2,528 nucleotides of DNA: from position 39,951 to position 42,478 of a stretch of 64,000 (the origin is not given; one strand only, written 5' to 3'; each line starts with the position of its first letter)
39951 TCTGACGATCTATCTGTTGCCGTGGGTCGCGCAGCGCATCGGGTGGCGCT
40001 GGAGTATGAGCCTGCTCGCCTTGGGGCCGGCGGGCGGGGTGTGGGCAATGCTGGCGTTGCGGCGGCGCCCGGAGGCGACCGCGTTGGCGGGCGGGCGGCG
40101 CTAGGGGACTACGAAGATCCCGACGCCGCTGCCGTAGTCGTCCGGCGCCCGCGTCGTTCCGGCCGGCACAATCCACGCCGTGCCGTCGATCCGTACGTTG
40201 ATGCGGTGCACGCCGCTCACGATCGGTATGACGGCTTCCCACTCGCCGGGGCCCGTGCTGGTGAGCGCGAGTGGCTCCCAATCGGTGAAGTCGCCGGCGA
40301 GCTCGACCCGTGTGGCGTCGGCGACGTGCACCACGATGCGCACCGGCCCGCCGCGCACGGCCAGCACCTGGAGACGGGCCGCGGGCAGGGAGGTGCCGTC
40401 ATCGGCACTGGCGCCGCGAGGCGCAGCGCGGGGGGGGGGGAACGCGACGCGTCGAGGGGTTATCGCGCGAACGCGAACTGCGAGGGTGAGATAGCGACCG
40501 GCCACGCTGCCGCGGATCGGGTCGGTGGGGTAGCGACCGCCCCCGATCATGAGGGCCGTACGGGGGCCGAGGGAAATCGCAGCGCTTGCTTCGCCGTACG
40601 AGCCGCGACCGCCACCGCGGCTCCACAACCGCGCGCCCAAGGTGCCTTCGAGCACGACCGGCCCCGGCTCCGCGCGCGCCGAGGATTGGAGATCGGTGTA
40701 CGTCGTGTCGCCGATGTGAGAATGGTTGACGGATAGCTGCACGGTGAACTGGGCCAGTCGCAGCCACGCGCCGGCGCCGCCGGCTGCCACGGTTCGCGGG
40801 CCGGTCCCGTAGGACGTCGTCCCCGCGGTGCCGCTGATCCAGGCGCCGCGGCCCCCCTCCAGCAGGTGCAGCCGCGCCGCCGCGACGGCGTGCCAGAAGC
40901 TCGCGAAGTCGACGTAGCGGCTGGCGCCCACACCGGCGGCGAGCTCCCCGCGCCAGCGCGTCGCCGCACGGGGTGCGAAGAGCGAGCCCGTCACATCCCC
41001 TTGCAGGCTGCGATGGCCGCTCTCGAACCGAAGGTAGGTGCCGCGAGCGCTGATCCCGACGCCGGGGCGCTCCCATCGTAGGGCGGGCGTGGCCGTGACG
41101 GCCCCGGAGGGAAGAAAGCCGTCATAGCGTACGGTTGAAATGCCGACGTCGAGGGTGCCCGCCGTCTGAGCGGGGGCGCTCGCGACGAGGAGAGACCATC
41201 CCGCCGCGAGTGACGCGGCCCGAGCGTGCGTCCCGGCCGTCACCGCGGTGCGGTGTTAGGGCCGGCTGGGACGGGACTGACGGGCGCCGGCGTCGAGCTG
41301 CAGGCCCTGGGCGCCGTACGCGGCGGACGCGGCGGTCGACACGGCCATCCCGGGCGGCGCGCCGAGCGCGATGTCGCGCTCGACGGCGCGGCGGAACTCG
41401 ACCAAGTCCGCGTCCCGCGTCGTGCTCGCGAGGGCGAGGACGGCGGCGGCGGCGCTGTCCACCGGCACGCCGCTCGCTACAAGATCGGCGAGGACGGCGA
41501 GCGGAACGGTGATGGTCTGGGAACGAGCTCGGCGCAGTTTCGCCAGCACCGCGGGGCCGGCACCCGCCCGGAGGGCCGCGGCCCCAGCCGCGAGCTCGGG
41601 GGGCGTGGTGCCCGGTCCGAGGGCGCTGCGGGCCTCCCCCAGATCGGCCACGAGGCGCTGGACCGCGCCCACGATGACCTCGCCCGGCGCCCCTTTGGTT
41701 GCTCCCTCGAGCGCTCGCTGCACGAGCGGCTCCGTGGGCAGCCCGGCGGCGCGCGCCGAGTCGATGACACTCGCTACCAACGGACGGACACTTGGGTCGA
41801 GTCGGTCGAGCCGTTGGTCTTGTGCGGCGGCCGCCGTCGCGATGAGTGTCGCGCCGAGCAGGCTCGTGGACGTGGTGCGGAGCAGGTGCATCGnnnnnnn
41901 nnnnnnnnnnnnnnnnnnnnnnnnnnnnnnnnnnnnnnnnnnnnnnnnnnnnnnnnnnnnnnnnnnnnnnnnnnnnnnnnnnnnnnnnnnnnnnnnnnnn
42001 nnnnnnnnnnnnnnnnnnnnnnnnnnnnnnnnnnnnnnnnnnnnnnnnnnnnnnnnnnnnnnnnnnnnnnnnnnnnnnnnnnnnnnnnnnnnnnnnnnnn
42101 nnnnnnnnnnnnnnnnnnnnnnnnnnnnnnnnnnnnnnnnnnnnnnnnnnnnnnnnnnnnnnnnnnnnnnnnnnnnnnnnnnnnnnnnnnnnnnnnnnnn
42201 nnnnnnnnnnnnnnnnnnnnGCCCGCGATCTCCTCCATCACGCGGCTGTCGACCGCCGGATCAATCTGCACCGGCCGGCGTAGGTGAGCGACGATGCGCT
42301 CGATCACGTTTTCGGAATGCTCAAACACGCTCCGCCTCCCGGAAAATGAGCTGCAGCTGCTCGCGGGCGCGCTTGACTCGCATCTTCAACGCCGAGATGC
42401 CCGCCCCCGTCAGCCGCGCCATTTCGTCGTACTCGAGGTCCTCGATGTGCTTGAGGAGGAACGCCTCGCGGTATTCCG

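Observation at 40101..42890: ECF sigma operon with two CBM48 (glycogen-binding-like) domain proteins and no recognisable anti-sigma factor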

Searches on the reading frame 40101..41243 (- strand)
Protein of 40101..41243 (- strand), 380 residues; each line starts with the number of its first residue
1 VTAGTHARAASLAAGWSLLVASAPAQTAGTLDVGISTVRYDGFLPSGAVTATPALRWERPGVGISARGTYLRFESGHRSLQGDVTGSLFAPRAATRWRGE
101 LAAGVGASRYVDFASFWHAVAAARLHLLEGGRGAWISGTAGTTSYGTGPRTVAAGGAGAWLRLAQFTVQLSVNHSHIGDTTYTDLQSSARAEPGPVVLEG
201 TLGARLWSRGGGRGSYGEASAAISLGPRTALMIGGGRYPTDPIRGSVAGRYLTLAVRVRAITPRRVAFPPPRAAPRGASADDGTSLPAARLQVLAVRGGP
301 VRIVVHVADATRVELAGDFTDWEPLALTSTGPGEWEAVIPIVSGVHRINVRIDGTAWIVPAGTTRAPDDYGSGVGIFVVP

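Call 4: search_protein_families(library=pfam, proteins=[window:40101-41243:-], max_evalue=1)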
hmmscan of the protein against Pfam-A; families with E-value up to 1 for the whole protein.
window:40101-41243:- (380 aa): 2 families
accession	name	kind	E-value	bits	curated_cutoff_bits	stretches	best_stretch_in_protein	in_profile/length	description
PF16561.11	AMPK1_CBM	-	0.00051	20.6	26.8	1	308-374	9-74/85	Glycogen recognition site of AMP-activated protein kinase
PF02922.24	CBM_48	-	0.0015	19.3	22.4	1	301-356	13-72/83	Carbohydrate-binding module 48 (Isoamylase N-terminal domain)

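Call 5: search_protein_families(library=ncbifam, proteins=[window:40101-41243:-], max_evalue=1)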
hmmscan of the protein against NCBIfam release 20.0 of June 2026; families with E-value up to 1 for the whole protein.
window:40101-41243:- (380 aa): 0 families

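Call 22: search_solved_structures(query=window:40101-41243:-, max_evalue=1)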
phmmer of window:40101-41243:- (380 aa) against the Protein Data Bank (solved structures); distinct sequences matched with E-value up to 1: 0.

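Call 25: find_homologous_proteins(query=window:40101-41243:-, max_evalue=0.001)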
Query window:40101-41243:- (380 aa): 552 proteins with E <= 0.001 among 8000 candidates; the best 120 are listed.
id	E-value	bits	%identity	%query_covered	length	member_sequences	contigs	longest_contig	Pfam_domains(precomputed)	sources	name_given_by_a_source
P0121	1.3e-241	820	100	100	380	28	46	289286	-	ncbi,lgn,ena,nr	ncbi:MAG: hypothetical protein AUI99_05005 [Gemmatimonadetes bacterium 13_1_40CM_3_69_22]|nr:MAG: hy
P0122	3.3e-215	733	90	100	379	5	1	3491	-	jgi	-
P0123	4.5e-158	545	67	96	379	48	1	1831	-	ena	-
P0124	4.8e-152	525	66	96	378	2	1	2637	-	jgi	jgi:hypothetical protein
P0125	5.2e-148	511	65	96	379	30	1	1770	-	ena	-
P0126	1.5e-146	507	65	96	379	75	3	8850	-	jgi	-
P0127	4.2e-142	492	66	94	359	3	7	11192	-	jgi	jgi:hypothetical protein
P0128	1.0e-140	487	63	100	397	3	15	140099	-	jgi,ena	-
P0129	2.3e-140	486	65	94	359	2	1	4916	-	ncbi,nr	ncbi:MAG TPA: glycogen-binding domain-containing protein [Gemmatimonadales bacterium]|nr:glycogen-bi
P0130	2.3e-140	486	63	100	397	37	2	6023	-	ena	-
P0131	3.1e-140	486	63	100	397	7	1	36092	-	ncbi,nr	ncbi:MAG: hypothetical protein AUH78_19995 [Gemmatimonadetes bacterium 13_1_40CM_4_69_8]|nr:MAG: hyp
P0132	1.3e-137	477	64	91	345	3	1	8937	-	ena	-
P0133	4.7e-137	475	62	97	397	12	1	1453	-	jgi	-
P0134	2.8e-136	473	63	95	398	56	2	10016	PF02922.25,PF16561.12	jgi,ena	-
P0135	6.8e-136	472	65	91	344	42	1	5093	PF02922.25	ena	-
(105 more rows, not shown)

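Call 35: predict_structure(alignment_id=A3)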
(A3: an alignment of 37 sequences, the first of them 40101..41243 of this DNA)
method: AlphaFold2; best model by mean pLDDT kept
length: 380 residues; sequences in the alignment: 37
mean_pLDDT: 78.3   pTM: 0.60
mean pLDDT of the five models: 78.3, 77.9, 74.1, 73.9, 72.2
residues with pLDDT >= 90: 117; 70-90: 180; 50-70: 38; < 50: 45
segments of 3 or more residues with pLDDT < 50: 1-6, 12-23, 264-286
pLDDT, mean of each block of 10 residues (from residue 1): 45 43 65 89 78 86 89 84 91 75 91 81 89 92 87 96 86 93 92 78 90 81 84 87 76 90 39 32 48 78 87 83 81 85 81 83 67 72
secondary structure, 60 per line:
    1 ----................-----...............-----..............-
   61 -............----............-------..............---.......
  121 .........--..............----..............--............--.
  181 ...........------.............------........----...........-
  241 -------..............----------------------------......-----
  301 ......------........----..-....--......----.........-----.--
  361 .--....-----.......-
elements in order: H5-20 E26-40 E46-59 E62-73 E78-89 E97-110 E114-129 E132-145 E150-163 E166-177 E180-191 E198-210 E217-224 E229-239 E248-261 E290-295 E301-306 E313-317 E328-331 E334-339 E344-352 E364-367 E373-379

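Call 40: fold_search(model_id=the predicted structure, library=pdb)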
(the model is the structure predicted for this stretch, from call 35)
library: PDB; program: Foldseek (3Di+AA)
matches with E <= 10: 940; with E <= 0.001: 161
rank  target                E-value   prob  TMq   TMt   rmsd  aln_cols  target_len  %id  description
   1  2wvp                  7.5e-08  1.00  0.44  0.60   5.9       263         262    8  Synthetically modified OmpG (released 2010-07-14)
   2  2x9k                  7.5e-08  1.00  0.43  0.55   6.8       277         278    9  Structure of a E.coli porin (released 2011-01-26)
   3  3a2s_X                2.1e-07  1.00  0.40  0.44   9.1       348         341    9  Crystal Structure of outer membrane protein PorB from Neisseria meningitidis in complex with sucrose (released 2010-04-07)
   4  2f1c                  5.3e-07  1.00  0.42  0.58   5.5       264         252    8  Crystal structure of the monomeric porin OmpG (released 2006-06-27)
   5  4ctd_A                1.0e-06  1.00  0.43  0.63   5.5       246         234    8  X-ray structure of an engineered OmpG loop6-deletion (released 2014-08-13)
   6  3wi5                  2.3e-06  1.00  0.38  0.45   9.1       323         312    9  Crystal structure of the Loop 7 mutant PorB from Neisseria meningitidis serogroup B (released 2014-01-01)
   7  4ctd_B                3.4e-06  1.00  0.42  0.63   5.5       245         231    8  X-ray structure of an engineered OmpG loop6-deletion (released 2014-08-13)
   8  7de8                  3.4e-06  1.00  0.39  0.43   8.5       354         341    9  Crystal Structure of outer membrane protein PorB with G103K mutations from Neisseria meningitidis W135 (released 2021-03-31)
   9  4v3g_A                3.8e-06  1.00  0.42  0.47   9.1       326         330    8  Crystal structure of CymA from Klebsiella oxytoca (released 2015-06-03)
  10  6ehb_C                5.0e-06  1.00  0.34  0.39   9.3       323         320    7  OmpU, an outer membrane protein, of Vibrio cholerae (released 2018-04-25)
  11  7prn                  6.1e-06  1.00  0.29  0.37  12.7       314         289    8  E1M, D97A, E99A MUTANT OF RH. BLASTICA PORIN (released 1998-08-12)
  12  6prn                  6.7e-06  1.00  0.30  0.37  10.6       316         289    9  E1M, K50A, R52A MUTANT OF RH. BLASTICA PORIN (released 1998-08-12)
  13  3wi4                  7.0e-06  1.00  0.35  0.41   9.6       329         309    9  Crystal structure of wild-type PorB from Neisseria meningitidis serogroup B (released 2014-01-01)
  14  2hdf                  8.1e-06  1.00  0.25  0.18  26.7       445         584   10  Crystal structure of the Colicin I receptor Cir from E.coli (released 2007-05-08)
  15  6ehb_A                9.3e-06  1.00  0.33  0.38   9.9       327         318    8  OmpU, an outer membrane protein, of Vibrio cholerae (released 2018-04-25)
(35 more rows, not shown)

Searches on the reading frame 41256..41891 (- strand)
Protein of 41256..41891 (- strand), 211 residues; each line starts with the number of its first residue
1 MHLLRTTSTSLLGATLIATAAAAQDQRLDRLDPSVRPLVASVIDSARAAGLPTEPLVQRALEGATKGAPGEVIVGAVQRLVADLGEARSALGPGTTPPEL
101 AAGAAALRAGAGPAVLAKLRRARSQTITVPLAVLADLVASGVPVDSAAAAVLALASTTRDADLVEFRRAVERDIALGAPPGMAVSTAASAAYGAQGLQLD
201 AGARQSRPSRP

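Call 4: search_protein_families(library=pfam, proteins=[window:41256-41891:-], max_evalue=1)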
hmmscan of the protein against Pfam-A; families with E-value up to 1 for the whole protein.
window:41256-41891:- (211 aa): 0 families

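Call 5: search_protein_families(library=ncbifam, proteins=[window:41256-41891:-], max_evalue=1)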
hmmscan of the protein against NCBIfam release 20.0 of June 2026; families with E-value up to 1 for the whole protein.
window:41256-41891:- (211 aa): 0 families

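Call 23: search_solved_structures(query=window:41256-41891:-, max_evalue=1)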
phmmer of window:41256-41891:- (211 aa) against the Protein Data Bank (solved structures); distinct sequences matched with E-value up to 1: 1.
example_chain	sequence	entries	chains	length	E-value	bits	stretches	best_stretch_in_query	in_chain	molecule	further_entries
9heh_A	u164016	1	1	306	0.88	12.8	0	5-70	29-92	Methyl-accepting chemotaxis protein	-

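Call 28: find_homologous_proteins(query=window:41256-41891:-, max_evalue=0.001)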
Query window:41256-41891:- (211 aa): 1490 proteins with E <= 0.001 among 8000 candidates; the best 120 are listed.
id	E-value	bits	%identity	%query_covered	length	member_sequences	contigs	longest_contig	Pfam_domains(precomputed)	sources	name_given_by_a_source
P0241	8.5e-115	399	100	100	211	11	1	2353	-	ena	-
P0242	2.2e-114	398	100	100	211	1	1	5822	-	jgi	-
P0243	1.2e-113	395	99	100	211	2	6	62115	-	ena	-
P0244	1.0e-100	353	89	100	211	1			-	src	-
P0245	4.8e-100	351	89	100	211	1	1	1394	-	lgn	-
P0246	1.6e-97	343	84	100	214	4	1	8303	-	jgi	jgi:hypothetical protein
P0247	6.9e-95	334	98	84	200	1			-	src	-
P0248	1.8e-92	326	98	83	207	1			-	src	-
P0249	6.0e-92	325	83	100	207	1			-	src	-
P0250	1.2e-91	324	83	100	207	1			-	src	-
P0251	2.9e-91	322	85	100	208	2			-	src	-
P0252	2.0e-83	297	89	84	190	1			-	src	-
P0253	1.4e-79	284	80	89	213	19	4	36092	-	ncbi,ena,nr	ncbi:MAG: hypothetical protein AUH78_20000 [Gemmatimonadetes bacterium 13_1_40CM_4_69_8]|nr:MAG: hyp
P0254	7.6e-79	282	79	89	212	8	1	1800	-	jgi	-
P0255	3.0e-78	280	79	89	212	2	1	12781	-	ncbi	-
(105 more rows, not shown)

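Call 41: predict_structure(alignment_id=A4)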
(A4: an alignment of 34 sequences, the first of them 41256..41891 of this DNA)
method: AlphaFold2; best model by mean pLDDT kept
length: 211 residues; sequences in the alignment: 34
mean_pLDDT: 84.1   pTM: 0.73
mean pLDDT of the five models: 84.1, 83.9, 83.3, 82.9, 82.2
residues with pLDDT >= 90: 150; 70-90: 18; 50-70: 4; < 50: 39
segments of 3 or more residues with pLDDT < 50: 1-23, 194-208
pLDDT, mean of each block of 10 residues (from residue 1): 41 44 72 93 94 95 95 96 97 93 96 96 92 97 95 91 96 96 90 54 45 51
secondary structure, 60 per line:
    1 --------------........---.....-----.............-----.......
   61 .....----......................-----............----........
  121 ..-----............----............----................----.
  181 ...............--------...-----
elements in order: H15-22 H26-30 H36-48 H54-65 H70-91 H97-108 H113-122 H128-139 H144-155 H160-175 H180-195

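Call 44: fold_search(model_id=the predicted structure, library=pdb)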
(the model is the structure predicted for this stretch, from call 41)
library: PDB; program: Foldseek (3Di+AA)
matches with E <= 10: 100; with E <= 0.001: 0
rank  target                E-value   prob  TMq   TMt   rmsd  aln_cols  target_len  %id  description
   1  9k82_A                7.1e-03  0.99  0.28  0.30  10.4       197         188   20  Cryo-EM structure of designed zinc-induced filament Fiber-n5-Zn1-HEHE-917 (released 2025-10-29)
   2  9k81_A                7.8e-02  0.99  0.38  0.45  10.7       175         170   19  Cryo-EM structure of designed zinc-induced filament Fiber-n7-Zn1-HEHE-74 (released 2025-10-29)
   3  8v2d_J                1.7e-01  0.69  0.28  0.20  14.6       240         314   18  Computational Designed Nanocage O43_129 (released 2024-03-13)
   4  5cwc                  2.8e-01  0.69  0.29  0.30  14.2       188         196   19  Crystal structure of de novo designed helical repeat protein DHR5 (released 2015-12-16)
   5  5cwg                  3.0e-01  0.66  0.29  0.30  14.1       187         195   20  Crystal structure of de novo designed helical repeat protein DHR10 (released 2015-12-16)
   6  8eov                  3.8e-01  0.89  0.35  0.49   8.8       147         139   10  Precisely patterned nanofibers made from extendable protein multiplexes (released 2023-08-16)
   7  8fbi                  3.9e-01  0.25  0.22  0.19  11.7       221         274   14  Improving the secretion of designed protein assemblies through negative design of cryptic transmembrane domains (released 2023-03-22)
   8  5cwf_A                6.1e-01  0.15  0.19  0.22  13.8       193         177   16  Crystal structure of de novo designed helical repeat protein DHR8 (released 2015-12-16)
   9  7u8o_S                7.0e-01  0.13  0.19  0.19  14.1       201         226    9  Structure of porcine V-ATPase with mEAK7 and SidK, Rotary state 2 (released 2022-07-06)
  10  9k80_A                8.5e-01  0.23  0.25  0.23  14.1       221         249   16  Cryo-EM structure of designed zinc-induced filament Fiber-n6-Zn1-HEHE-5 (released 2025-10-29)
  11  7unj_B                9.8e-01  0.08  0.16  0.16  16.3       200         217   18  De novo designed chlorophyll dimer protein with Zn pheophorbide a methyl ester matching geometry of purple bacterial s (released 2023-04-19)
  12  9olq_D                1.0e+00  0.18  0.25  0.21  12.4       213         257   15  Designed allosteric facilitated dissociation switch AS1_K46L_E50W_K172W_E173Y in complex state THE (released 2025-08-20)
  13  9dcy_A                1.2e+00  0.16  0.25  0.22  13.2       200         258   19  Crystal Structure of Designed allosteric facilitated dissociation switch AS1 in complex state HE (released 2025-08-20)
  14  5cwf_D                1.2e+00  0.12  0.20  0.22  13.9       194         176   16  Crystal structure of de novo designed helical repeat protein DHR8 (released 2015-12-16)
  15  9dcx                  1.2e+00  0.21  0.28  0.24  10.8       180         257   20  Crystal Structure of designed allosteric facilitated dissociation switch AS1 (released 2025-08-20)
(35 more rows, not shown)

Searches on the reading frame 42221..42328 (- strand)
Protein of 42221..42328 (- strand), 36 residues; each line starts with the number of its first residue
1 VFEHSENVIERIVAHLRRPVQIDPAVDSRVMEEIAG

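Call 48: search_solved_structures(query=A5, max_evalue=10, show_alignments=3)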
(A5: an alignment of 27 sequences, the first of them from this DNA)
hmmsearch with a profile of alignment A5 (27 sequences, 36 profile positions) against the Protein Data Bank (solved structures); distinct sequences matched with E-value up to 10: 14.
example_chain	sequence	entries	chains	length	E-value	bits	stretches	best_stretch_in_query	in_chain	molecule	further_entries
3h5o_A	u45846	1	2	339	0.032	17.2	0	16-36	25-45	Transcriptional regulator GntR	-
7ase_A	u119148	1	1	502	0.31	14.1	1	8-29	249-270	Eukaryotic translation initiation factor 3 subunit 7-like protein, putative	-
6pmi_F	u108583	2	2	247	0.37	13.8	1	22-35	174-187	RNA polymerase sigma factor FliA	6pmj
4v4n_BU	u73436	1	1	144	0.48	13.4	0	6-22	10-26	30S ribosomal protein S19E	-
7sta_A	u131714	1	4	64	0.78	12.8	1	5-19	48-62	C-C motif chemokine 19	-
2v7f_A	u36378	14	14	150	0.82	12.7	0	6-22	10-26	RPS19E SSU RIBOSOMAL PROTEIN S19E | 30S ribosomal protein S19e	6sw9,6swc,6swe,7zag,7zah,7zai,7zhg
4v6u_AU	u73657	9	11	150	0.82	12.7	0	6-22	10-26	SSU ribosomal protein S19E | 30S ribosomal protein S19e | 30S ribosomal protein eS19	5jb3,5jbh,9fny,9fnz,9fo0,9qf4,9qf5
2mp1_A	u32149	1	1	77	1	12.4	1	5-19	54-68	C-C motif chemokine 19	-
9ko2_C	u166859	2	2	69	1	12.4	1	5-18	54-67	C-C motif chemokine 19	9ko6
9xhh_L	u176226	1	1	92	1.3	12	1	5-19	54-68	C-C motif chemokine 19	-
1z8m_A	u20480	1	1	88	1.6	11.8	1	5-27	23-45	conserved hypothetical protein HP0894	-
4ls4_A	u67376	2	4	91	1.7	11.7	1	5-27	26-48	Uncharacterized protein, Toxin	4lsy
4ltt_A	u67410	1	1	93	1.8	11.6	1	5-27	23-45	Uncharacterized protein, toxin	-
8a3k_UNK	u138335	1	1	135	3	10.9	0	8-17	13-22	sc-apCC-4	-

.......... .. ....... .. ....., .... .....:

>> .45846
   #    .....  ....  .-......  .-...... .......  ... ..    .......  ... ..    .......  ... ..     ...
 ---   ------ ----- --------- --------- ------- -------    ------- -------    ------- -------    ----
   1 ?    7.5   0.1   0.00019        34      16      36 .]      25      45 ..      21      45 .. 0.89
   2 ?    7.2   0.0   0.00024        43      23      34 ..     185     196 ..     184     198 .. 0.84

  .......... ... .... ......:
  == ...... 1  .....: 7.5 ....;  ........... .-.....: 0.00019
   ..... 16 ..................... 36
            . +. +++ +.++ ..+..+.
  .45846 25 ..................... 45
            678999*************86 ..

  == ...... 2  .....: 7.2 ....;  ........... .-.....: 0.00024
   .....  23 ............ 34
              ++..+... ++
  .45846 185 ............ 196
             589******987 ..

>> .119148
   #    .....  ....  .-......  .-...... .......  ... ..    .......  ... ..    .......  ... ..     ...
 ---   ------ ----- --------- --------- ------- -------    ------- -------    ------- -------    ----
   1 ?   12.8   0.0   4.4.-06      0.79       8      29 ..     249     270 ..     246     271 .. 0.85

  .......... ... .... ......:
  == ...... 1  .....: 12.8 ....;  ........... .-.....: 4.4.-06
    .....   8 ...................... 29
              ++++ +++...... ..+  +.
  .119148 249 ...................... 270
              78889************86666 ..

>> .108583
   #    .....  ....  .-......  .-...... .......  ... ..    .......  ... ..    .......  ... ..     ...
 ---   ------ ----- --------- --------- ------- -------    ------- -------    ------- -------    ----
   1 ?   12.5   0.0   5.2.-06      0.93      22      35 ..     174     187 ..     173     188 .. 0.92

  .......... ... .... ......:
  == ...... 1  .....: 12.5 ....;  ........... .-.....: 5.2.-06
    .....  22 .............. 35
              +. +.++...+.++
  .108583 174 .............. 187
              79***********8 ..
